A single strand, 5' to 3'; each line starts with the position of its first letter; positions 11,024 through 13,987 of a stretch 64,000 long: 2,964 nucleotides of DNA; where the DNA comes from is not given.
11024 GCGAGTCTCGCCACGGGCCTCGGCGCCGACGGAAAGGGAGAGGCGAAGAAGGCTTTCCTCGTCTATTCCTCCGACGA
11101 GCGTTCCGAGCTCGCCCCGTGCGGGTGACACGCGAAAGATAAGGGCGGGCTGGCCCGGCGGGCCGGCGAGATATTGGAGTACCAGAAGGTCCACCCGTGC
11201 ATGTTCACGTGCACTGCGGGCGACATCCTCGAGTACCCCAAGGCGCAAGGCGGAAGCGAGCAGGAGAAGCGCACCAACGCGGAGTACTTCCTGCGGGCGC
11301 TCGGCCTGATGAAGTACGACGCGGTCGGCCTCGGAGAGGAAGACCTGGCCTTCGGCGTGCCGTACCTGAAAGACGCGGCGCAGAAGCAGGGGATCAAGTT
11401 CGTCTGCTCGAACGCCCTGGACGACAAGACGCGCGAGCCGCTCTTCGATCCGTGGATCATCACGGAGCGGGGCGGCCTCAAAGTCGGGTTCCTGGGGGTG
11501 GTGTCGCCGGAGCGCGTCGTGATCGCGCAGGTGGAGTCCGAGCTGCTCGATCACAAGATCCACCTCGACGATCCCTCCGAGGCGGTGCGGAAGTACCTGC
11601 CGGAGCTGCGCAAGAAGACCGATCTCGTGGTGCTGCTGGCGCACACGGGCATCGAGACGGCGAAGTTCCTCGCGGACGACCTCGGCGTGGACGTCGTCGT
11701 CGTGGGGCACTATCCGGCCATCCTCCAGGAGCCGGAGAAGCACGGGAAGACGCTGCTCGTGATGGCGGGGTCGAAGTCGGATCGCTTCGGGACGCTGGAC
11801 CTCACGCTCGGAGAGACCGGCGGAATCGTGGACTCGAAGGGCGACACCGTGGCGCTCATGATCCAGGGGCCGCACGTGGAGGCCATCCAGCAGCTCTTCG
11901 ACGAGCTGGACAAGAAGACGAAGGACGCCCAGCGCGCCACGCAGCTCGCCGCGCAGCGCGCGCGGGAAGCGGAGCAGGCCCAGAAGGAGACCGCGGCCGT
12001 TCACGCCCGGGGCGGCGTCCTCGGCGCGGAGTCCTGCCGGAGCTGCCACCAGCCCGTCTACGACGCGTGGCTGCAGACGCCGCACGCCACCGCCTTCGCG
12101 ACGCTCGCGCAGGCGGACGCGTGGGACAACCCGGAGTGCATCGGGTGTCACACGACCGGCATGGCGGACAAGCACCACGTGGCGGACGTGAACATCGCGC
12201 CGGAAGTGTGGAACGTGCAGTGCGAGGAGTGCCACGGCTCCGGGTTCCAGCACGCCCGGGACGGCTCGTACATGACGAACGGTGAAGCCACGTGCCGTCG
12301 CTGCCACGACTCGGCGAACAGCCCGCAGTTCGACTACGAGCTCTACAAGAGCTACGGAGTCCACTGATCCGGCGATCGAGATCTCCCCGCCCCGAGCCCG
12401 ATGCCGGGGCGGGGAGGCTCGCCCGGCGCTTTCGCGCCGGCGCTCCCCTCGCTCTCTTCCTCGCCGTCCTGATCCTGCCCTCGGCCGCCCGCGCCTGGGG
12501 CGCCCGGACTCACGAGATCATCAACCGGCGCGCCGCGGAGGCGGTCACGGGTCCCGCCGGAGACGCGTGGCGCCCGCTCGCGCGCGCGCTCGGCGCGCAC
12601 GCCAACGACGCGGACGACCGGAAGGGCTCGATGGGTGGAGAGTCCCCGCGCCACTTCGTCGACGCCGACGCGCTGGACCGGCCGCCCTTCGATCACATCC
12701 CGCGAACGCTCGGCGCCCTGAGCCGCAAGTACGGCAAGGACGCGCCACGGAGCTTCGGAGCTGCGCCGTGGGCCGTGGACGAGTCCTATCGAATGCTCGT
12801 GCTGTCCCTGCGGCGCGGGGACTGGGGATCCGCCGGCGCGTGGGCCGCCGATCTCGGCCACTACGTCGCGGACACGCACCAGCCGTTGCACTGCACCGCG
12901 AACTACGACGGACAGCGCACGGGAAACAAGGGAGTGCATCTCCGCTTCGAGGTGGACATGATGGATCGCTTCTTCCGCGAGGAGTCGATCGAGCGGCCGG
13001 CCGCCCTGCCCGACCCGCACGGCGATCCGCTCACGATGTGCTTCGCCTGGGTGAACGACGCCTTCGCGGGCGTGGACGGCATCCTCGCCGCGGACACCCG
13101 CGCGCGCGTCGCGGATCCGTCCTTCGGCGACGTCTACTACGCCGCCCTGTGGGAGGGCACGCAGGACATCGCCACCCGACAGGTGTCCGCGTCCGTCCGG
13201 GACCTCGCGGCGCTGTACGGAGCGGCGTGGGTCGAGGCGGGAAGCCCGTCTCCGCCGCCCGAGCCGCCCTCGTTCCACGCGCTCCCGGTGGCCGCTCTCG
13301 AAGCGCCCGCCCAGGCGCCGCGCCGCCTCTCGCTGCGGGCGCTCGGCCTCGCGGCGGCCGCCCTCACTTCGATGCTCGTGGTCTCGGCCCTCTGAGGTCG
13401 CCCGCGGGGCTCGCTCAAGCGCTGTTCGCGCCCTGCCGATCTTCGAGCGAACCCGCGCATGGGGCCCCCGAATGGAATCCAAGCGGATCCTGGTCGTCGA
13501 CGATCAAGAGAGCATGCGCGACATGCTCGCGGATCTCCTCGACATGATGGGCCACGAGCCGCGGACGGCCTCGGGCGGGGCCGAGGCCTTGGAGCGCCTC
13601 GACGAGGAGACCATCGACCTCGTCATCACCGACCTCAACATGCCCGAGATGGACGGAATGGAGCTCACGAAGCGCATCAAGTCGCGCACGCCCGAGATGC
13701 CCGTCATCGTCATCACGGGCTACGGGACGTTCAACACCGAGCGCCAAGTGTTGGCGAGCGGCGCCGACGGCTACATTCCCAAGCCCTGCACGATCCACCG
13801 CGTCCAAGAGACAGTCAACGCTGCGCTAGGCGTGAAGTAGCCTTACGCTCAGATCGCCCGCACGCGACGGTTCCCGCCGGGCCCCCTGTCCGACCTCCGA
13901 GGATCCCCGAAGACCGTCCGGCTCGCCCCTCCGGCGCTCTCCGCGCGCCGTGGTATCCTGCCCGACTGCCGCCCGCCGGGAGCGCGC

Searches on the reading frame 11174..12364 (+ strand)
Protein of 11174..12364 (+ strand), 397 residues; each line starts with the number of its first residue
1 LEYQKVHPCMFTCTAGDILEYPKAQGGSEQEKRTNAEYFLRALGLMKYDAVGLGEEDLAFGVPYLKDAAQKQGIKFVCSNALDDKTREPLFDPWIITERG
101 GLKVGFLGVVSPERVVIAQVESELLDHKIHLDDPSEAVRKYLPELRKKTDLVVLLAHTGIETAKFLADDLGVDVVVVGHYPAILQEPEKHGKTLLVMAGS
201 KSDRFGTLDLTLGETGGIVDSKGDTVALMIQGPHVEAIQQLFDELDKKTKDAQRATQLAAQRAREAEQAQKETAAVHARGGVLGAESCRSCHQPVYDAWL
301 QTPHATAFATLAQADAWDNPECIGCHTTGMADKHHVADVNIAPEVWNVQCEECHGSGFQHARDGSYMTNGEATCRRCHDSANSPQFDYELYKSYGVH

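Call 60: search_protein_families(library=pfam, proteins=[window:11174-12364:+], max_evalue=0.001)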
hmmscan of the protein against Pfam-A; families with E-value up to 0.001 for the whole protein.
window:11174-12364:+ (397 aa): 5 families
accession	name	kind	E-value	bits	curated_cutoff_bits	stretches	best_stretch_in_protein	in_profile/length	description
PF13435.11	Cytochrome_C554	-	1e-11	46.1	20.8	1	288-355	2-84/84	Cytochrome c554 and c-prime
PF22113.1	Mtrc-MtrF_II-IV_dom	-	1.4e-06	28.4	30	0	276-335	115-175/176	Outer membrane cytochrome MtrC/MtrF-like, domains II/IV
PF14522.11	Cytochrome_C7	-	1.7e-06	28.2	24.8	0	284-354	12-66/67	Cytochrome c7 and related cytochrome c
PF09699.15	Paired_CXXCH_1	-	0.00018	21.6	20.6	0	349-381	8-39/41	Doubled CXXCH motif (Paired_CXXCH_1)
PF09587.15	PGA_cap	-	0.00039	20.4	27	0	67-194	101-243/255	Bacterial capsule synthesis protein PGA_cap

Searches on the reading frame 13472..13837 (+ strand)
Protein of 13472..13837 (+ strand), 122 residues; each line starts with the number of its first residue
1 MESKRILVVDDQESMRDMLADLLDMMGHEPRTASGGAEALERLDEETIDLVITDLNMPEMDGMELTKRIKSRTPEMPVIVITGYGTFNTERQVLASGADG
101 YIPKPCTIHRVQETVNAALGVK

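Call 60: search_protein_families(library=pfam, proteins=[window:13472-13837:+], max_evalue=0.001)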
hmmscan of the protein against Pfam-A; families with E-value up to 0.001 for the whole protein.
window:13472-13837:+ (122 aa): 2 families
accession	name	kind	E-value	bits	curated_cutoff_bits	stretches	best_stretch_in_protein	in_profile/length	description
PF00072.30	Response_reg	-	4.7e-31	107.7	30.2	1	6-115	1-110/111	Response regulator receiver domain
PF06490.17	FleQ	-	6.5e-05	23.7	22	1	5-86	1-80/108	Flagellar regulatory protein FleQ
